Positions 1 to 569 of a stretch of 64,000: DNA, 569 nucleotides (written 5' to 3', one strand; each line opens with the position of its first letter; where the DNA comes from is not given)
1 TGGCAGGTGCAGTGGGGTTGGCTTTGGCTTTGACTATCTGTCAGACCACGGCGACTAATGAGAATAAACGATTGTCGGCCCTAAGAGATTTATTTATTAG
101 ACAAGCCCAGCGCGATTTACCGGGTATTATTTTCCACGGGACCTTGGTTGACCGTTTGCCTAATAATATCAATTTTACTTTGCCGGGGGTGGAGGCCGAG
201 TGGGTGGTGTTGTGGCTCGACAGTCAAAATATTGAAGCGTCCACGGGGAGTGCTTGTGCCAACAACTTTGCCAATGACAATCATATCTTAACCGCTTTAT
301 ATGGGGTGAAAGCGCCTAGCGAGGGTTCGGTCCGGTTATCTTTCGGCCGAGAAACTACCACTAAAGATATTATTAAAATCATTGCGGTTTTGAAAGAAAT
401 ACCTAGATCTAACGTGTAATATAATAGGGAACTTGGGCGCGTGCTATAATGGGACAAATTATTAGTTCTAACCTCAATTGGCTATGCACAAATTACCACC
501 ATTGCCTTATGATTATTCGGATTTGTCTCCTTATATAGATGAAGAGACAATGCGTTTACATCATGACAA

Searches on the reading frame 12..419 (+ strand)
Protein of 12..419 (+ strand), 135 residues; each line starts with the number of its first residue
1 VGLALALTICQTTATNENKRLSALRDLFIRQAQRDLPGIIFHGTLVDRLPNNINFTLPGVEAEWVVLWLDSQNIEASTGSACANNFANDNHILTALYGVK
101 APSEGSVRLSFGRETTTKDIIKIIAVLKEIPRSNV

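Call 97: search_protein_families(library=pfam, proteins=[window:12-419:+], max_evalue=0.001)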
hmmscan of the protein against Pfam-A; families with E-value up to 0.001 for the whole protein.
window:12-419:+ (135 aa): 1 family
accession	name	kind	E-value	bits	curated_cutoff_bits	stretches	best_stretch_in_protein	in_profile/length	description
PF00266.25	Aminotran_5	-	3.2e-09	36.7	21.5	1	2-120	260-368/371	Aminotransferase class-V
